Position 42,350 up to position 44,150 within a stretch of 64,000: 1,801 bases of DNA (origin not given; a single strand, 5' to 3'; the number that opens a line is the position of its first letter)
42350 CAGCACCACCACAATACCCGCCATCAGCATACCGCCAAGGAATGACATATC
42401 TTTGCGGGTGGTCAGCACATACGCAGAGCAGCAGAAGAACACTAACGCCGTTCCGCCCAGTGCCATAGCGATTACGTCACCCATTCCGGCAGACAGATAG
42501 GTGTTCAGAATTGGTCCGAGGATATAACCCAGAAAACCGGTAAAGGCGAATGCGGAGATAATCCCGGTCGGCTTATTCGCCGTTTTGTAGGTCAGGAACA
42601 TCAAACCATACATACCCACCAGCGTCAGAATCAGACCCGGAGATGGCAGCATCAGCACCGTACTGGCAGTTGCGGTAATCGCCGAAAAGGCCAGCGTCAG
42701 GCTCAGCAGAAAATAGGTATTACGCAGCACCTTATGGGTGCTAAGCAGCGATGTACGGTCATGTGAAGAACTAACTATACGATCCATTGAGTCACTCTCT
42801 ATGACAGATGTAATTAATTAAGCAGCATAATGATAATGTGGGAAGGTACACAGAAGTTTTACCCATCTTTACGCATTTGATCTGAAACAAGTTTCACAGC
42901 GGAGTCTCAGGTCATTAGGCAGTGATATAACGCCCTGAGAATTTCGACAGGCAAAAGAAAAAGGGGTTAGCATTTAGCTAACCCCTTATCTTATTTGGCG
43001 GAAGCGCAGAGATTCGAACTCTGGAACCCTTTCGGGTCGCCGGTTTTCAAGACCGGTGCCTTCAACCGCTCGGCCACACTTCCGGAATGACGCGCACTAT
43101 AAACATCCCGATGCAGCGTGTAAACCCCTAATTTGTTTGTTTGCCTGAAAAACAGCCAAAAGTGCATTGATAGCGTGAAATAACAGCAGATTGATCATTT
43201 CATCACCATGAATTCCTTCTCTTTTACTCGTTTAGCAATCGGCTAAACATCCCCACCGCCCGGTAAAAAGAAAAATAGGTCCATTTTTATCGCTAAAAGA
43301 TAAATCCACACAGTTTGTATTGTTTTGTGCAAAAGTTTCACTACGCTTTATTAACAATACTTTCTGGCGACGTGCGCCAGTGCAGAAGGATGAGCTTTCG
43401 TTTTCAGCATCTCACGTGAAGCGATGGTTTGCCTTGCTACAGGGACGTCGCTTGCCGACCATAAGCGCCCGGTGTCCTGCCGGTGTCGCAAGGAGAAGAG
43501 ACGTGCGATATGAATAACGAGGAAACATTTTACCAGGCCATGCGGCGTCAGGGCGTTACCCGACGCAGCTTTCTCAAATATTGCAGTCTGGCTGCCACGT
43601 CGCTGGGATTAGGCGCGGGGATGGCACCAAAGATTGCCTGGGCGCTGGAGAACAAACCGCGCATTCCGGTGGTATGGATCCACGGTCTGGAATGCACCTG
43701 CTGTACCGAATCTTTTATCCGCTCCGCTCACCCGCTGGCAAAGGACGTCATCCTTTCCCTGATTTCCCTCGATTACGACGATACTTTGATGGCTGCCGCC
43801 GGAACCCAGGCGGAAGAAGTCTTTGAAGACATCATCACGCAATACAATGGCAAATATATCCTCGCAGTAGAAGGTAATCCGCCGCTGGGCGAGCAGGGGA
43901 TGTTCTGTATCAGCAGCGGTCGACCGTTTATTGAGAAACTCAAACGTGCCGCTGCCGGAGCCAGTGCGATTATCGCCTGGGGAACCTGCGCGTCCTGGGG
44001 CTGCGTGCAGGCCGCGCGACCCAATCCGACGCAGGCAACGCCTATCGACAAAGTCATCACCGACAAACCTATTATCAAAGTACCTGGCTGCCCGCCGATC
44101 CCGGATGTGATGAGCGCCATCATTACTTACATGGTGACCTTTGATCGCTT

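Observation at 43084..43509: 425-bp noncoding leader between serT and hyaA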

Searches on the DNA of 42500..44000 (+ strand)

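Call 4: search_dna_similar(query=window:42700-43800:+, collection=ecoli_genomes, mode=near, max_rows=12, rows=spread)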
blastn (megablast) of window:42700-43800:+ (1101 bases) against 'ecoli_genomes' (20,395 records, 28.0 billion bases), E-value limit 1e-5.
Records with a match: 5427; places in all: 6285; records where one place covers at least 80% of the query: 4661.
Genomes with a match: 5425 of 5426; with a place that covers at least 80% of the query: 4661. Places per genome that has any: lowest 1, median 1, highest 4. On chromosomes: 6277 places; on plasmids: 8.
Best place of each record, by identity: >=99% 70; 95-99% 5351; 90-95% 6.
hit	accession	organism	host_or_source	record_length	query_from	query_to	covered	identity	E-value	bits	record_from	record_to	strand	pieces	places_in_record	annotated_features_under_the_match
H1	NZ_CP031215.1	Escherichia coli strain Es_ST80_L1_NDM_10_2017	Homo sapiens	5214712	1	1101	100%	99.5%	0e+0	2006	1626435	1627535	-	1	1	hyaA: hydrogenase 1 small subunit | tRNA-Ser | yccA: FtsH protease modulator YccA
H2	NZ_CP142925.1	Escherichia coli strain B20105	River estuary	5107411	1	1101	100%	97.7%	0e+0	1893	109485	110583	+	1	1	hyaA: hydrogenase 1 small subunit | yccA: FtsH protease modulator YccA | tRNA-Ser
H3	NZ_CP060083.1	Escherichia coli strain G1/2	Homo sapiens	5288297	1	1101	100%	97.5%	0e+0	1882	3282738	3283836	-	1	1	hyaA: hydrogenase 1 small subunit | tRNA-Ser | yccA: FtsH protease modulator YccA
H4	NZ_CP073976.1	Escherichia coli strain MB20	Poultry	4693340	1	1101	100%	97.5%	0e+0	1882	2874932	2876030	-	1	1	hyaA: hydrogenase 1 small subunit | tRNA-Ser | yccA: FtsH protease modulator YccA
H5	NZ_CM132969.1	Escherichia coli strain 167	Homo sapiens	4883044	1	1101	100%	97.5%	0e+0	1882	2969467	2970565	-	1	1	hyaA: hydrogenase 1 small subunit | tRNA-Ser | yccA: FtsH protease modulator YccA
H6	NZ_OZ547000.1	Escherichia coli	Homo sapiens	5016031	1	1101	100%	97.5%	0e+0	1879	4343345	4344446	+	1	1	hyaA: hydrogenase 1 small subunit | yccA: FtsH protease modulator YccA | tRNA-Ser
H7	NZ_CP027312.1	Escherichia coli strain 2013C-3181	Homo sapiens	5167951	1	1101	100%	97.4%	0e+0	1871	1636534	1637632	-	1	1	hyaA: hydrogenase 1 small subunit | tRNA-Ser | yccA: FtsH protease modulator YccA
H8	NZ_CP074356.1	Escherichia coli strain XJ6.1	bovine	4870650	1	1101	100%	97.3%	0e+0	1866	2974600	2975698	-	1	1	hyaA: hydrogenase 1 small subunit | tRNA-Ser | yccA: FtsH protease modulator YccA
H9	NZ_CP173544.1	Escherichia coli strain 98206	Homo sapiens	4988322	1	1101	100%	97.2%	0e+0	1860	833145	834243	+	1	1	hyaA: hydrogenase 1 small subunit | yccA: FtsH protease modulator YccA | tRNA-Ser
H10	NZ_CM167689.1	Escherichia coli strain NCCP 13906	Homo sapiens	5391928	1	1101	100%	97.0%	0e+0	1847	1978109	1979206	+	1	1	hyaA: hydrogenase 1 small subunit | yccA: FtsH protease modulator YccA | tRNA-Ser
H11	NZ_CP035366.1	Escherichia coli O157:H7 strain C1-057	Rectal fecal grab samples from a ...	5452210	254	1101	77%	97.6%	0e+0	1452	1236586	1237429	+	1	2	hyaA: hydrogenase 1 small subunit | tRNA-Ser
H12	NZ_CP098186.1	Escherichia coli strain Z0117EC0133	Canis lupus familiaris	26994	1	356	32%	95.0%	2e-154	555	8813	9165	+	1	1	hypothetical protein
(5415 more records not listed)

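Call 5: search_rna_families(source=window, start=42500, end=44000, threshold=evalue, max_evalue=10)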
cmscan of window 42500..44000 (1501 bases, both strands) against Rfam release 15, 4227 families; matches with E-value up to 10: 14.
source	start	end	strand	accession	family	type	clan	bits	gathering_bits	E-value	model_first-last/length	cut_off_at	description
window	42999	43083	-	RF00005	tRNA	Gene; tRNA;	CL00001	57.5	29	2e-11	1-71/71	no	tRNA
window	42965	43096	-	RF03096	RAGATH-19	Gene; sRNA;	-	21.9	85.6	1.1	1-141/141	no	RAGATH-19 RNA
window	42984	43097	-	RF02223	sX4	Gene; sRNA;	-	20.6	70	0.1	1-167/167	no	Proteobacterial sRNA sX4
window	42951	42989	-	RF00489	ctRNA_p42d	Gene; antisense;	-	20.3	50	0.24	1-46/46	no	ctRNA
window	43155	43224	-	RF00143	mir-6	Gene; miRNA;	CL00083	18.8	58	3.5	1-74/74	no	mir-6 microRNA precursor family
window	42819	42887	+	RF03254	mir-9460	Gene; miRNA;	-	17.2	85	2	1-68/68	no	mir-9460 microRNA precursor family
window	42931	42956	-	RF02054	STnc420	Gene; sRNA;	-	16.8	70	5.9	1-58/58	no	Salmonella enterica sRNA STnc420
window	43000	43060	-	RF01684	mascRNA-menRNA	Gene;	-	15.8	42.5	6.3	1-56/56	no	MALAT1-associated small cytoplasmic RNA/MEN beta RNA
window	42620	42688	-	RF00189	SNORD95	Gene; snRNA; snoRNA; CD-box;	-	15.7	55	3.6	1-68/68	no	Small nucleolar RNA SNORD95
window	42951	43086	-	RF02058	STnc400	Gene;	-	15.6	80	8.2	1-125/125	no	Gammaproteobacterial sRNA STnc400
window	43551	43664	-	RF00430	SNORA54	Gene; snRNA; snoRNA; HACA-box;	CL00034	15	60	6.5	1-129/129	no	Small nucleolar RNA SNORA54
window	43709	43756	-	RF01143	sR16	Gene; snRNA; snoRNA; CD-box;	-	14.6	70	9.3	1-53/53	no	Small nucleolar RNA sR16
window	43820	43886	+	RF01519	CC0196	Gene; sRNA;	-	13.1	35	7.5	1-58/58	no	Caulobacter sRNA CC0196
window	42500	42655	-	RF02735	Sernc350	Gene; antisense;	-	12.1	50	3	1-151/513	3'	Saccharopolyspora sRNA 350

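Call 70: search_dna_similar(query=window:43084-43509:+, collection=ecoli_genomes, mode=near, max_rows=14, rows=spread)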
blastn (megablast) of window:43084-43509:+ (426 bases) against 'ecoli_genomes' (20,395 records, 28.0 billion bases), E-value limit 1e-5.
Records with a match: 5425; places in all: 5431; records where one place covers at least 80% of the query: 5416.
Genomes with a match: 5425 of 5426; with a place that covers at least 80% of the query: 5416. Places per genome that has any: lowest 1, median 1, highest 2. On chromosomes: 5426 places; on plasmids: 5.
Best place of each record, by identity: >=99% 71; 95-99% 5349; 90-95% 5.
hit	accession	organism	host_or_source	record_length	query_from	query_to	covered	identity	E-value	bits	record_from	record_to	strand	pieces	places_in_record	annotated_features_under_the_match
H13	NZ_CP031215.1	Escherichia coli strain Es_ST80_L1_NDM_10_2017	Homo sapiens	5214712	1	426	100%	99.5%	0e+0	776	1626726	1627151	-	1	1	none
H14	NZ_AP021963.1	Escherichia coli strain WP3-W18-CRE-03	-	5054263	1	426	100%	98.8%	0e+0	760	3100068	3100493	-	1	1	none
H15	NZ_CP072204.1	Escherichia coli strain LWY6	feces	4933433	1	426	100%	98.8%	0e+0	760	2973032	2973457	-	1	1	none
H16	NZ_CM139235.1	Escherichia coli strain GIMC1405:EC_Lstone01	Homo sapiens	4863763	1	426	100%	98.8%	0e+0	760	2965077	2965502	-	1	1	none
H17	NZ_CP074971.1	Escherichia coli strain 13081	Homo sapiens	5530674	1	426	100%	98.8%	0e+0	760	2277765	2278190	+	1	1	none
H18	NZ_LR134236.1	Escherichia coli strain NCTC9008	missing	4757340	1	426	100%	98.8%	0e+0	760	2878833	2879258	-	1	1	none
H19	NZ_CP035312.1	Escherichia coli strain D72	pig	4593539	1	426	100%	98.6%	0e+0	754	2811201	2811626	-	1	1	none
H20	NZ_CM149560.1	Escherichia coli strain MEI7BO1-21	Soil surface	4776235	1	426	100%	98.6%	0e+0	754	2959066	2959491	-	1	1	none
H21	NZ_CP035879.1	Escherichia coli strain DS26-1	Homo sapiens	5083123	1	426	100%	98.4%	0e+0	749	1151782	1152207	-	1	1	none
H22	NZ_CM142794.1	Escherichia coli strain GPEC1040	chicken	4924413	1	426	100%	98.4%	0e+0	749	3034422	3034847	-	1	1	none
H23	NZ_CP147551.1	Escherichia coli strain GN04979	Homo sapiens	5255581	1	426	100%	98.1%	0e+0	743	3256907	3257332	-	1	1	none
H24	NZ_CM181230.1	Escherichia coli strain ECKH-100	Homo sapiens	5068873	1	426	100%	97.9%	0e+0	737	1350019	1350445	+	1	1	none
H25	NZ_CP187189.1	Escherichia coli strain 22AR0010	Homo sapiens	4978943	1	426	100%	97.7%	0e+0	732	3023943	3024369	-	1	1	none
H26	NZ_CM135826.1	Escherichia coli strain FXCREC035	Homo sapiens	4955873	1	209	49%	98.1%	2e-97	364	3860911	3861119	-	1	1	none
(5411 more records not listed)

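Call 74: get_annotated_region(hit=H11, flank=3000)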
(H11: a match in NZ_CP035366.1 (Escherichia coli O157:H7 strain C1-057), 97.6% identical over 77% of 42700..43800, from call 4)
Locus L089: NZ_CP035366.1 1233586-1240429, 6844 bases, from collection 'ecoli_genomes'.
description: Escherichia coli O157:H7 strain C1-057 chromosome, complete genome
organism: Escherichia coli O157:H7 strain C1-057 (NCBI taxid 83334)
replicon: chromosome; assembly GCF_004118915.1
host: -; source: Rectal fecal grab samples from a commercial feedlot; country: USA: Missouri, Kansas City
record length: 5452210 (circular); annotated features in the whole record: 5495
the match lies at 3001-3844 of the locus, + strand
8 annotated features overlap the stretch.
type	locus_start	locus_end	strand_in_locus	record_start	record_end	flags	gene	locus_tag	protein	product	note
CDS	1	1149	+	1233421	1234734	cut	-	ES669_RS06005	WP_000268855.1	prophage tail fiber N-terminal domain-containing protein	-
CDS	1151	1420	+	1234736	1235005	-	-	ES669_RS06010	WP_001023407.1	phage tail fiber C-terminal domain-containing protein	-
CDS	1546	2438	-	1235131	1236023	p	tccP2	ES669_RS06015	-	Tir-cytoskeleton coupling protein TccP2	frameshifted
CDS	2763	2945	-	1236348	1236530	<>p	-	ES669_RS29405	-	secretion protein EspV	incomplete; partial in the middle of a contig; missing N-terminus and C-terminus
tRNA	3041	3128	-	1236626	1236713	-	-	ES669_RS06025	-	tRNA-Ser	-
CDS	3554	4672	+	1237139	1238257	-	hyaA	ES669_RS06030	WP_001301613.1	hydrogenase 1 small subunit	-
CDS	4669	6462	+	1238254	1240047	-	hyaB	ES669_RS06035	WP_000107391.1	Ni/Fe-hydrogenase large subunit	-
CDS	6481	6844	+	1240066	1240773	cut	hyaC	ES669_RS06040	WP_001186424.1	Ni/Fe-hydrogenase b-type cytochrome subunit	-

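Call 75: get_annotated_region(hit=H25, flank=1200)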
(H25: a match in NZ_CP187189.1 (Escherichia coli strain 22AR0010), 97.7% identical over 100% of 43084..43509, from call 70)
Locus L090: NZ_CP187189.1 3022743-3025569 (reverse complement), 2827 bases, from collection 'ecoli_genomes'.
description: Escherichia coli strain 22AR0010 chromosome, complete genome
organism: Escherichia coli strain 22AR0010 (NCBI taxid 562)
replicon: chromosome; assembly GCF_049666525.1
host: Homo sapiens; source: wound; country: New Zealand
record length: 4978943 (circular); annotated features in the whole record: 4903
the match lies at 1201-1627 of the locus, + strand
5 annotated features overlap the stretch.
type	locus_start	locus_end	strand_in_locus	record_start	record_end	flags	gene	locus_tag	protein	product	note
CDS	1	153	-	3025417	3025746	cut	tusE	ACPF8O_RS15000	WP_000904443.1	sulfurtransferase TusE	-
CDS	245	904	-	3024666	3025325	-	yccA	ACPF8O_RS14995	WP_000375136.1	FtsH protease modulator YccA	-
tRNA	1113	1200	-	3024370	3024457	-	-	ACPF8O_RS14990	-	tRNA-Ser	-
CDS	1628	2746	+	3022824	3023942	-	hyaA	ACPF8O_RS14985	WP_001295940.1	hydrogenase 1 small subunit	-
CDS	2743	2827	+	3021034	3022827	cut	hyaB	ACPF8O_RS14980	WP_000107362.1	Ni/Fe-hydrogenase large subunit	-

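Call 76: get_annotated_region(hit=H24, flank=1200)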
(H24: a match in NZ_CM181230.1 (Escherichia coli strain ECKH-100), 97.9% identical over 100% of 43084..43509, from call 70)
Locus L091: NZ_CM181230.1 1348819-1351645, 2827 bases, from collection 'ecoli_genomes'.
description: Escherichia coli strain ECKH-100 chromosome, whole genome shotgun sequence
organism: Escherichia coli strain ECKH-100 (NCBI taxid 562)
replicon: chromosome; assembly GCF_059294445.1
host: Homo sapiens; source: sputum; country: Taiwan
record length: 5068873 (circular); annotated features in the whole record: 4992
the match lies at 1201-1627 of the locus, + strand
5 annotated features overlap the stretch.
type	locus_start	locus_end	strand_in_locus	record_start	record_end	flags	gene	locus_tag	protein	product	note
CDS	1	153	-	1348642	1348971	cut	tusE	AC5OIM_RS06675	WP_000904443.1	sulfurtransferase TusE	-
CDS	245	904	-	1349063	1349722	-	yccA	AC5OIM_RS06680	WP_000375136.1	FtsH protease modulator YccA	-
tRNA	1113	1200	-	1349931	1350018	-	-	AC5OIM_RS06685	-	tRNA-Ser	-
CDS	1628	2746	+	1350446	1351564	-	hyaA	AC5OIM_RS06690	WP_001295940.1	hydrogenase 1 small subunit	-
CDS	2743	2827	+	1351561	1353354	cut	hyaB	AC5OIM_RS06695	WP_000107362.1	Ni/Fe-hydrogenase large subunit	-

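Call 77: get_annotated_region(hit=H23, flank=1200)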
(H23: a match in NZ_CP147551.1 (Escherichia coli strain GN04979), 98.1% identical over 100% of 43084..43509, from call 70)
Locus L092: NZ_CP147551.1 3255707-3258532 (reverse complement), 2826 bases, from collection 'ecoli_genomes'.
description: Escherichia coli strain GN04979 chromosome, complete genome
organism: Escherichia coli strain GN04979 (NCBI taxid 562)
replicon: chromosome; assembly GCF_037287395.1
host: Homo sapiens; source: bloodstream; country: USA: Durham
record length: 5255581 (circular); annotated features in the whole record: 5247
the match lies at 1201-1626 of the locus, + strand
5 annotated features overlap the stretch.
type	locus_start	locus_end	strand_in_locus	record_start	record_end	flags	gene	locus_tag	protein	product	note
CDS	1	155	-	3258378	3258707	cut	tusE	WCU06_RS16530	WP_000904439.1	sulfurtransferase TusE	-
CDS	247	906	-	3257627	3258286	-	yccA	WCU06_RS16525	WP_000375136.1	FtsH protease modulator YccA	-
tRNA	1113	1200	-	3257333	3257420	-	-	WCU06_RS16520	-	tRNA-Ser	-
CDS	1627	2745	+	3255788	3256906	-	hyaA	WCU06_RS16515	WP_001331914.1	hydrogenase 1 small subunit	-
CDS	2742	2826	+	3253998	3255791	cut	hyaB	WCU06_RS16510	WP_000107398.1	Ni/Fe-hydrogenase large subunit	-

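Call 78: get_annotated_region(hit=H21, flank=1200)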
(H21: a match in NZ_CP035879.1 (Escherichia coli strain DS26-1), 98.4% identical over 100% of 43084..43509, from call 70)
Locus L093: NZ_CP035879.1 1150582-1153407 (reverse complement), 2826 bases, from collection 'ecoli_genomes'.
description: Escherichia coli strain DS26-1 chromosome, complete genome
organism: Escherichia coli strain DS26-1 (NCBI taxid 562)
replicon: chromosome; assembly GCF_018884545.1
host: Homo sapiens; source: stool; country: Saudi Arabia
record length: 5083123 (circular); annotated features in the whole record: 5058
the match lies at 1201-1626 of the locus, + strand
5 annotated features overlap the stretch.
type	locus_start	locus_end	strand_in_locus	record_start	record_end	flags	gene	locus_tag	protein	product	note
CDS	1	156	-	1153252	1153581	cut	tusE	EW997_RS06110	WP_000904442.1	sulfurtransferase TusE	-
CDS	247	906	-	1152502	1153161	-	yccA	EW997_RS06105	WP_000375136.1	FtsH protease modulator YccA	-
tRNA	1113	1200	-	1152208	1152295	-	-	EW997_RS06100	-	tRNA-Ser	-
CDS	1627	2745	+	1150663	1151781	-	hyaA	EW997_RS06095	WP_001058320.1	hydrogenase 1 small subunit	-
CDS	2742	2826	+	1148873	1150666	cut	hyaB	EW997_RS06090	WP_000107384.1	Ni/Fe-hydrogenase large subunit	-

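Call 79: get_annotated_region(hit=H19, flank=1200)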
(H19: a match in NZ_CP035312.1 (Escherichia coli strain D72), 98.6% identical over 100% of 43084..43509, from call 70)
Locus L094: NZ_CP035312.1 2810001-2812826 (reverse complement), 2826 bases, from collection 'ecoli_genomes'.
description: Escherichia coli strain D72 chromosome, complete genome
organism: Escherichia coli strain D72 (NCBI taxid 562)
replicon: chromosome; assembly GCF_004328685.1
host: pig; source: -; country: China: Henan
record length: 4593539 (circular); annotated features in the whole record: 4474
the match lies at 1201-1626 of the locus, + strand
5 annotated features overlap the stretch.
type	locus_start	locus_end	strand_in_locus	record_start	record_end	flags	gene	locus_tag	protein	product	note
CDS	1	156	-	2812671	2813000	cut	tusE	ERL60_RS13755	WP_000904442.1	sulfurtransferase TusE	-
CDS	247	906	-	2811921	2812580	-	yccA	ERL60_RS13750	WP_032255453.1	FtsH protease modulator YccA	-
tRNA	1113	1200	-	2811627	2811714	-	-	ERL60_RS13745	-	tRNA-Ser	-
CDS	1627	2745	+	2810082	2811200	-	hyaA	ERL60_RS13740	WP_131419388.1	hydrogenase 1 small subunit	-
CDS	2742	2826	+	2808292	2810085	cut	hyaB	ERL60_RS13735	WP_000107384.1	Ni/Fe-hydrogenase large subunit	-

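Call 80: get_annotated_region(hit=H17, flank=1200)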
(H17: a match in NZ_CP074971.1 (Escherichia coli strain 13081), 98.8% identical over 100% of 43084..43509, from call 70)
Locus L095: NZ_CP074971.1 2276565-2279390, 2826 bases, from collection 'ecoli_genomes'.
description: Escherichia coli strain 13081 chromosome, complete genome
organism: Escherichia coli strain 13081 (NCBI taxid 562)
replicon: chromosome; assembly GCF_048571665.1
host: Homo sapiens; source: missing; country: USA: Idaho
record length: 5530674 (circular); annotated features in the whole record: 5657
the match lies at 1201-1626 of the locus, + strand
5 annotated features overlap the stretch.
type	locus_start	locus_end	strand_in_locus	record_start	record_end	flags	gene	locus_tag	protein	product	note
CDS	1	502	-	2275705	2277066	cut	espK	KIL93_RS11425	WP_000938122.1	type III secretion system effector EspK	-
CDS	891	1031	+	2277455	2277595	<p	-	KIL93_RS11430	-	tail fiber assembly protein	incomplete; partial in the middle of a contig; missing N-terminus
tRNA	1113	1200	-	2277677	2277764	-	-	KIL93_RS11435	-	tRNA-Ser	-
CDS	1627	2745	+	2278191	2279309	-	hyaA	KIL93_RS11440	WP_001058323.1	hydrogenase 1 small subunit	-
CDS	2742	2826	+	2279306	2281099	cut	hyaB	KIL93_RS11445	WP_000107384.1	Ni/Fe-hydrogenase large subunit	-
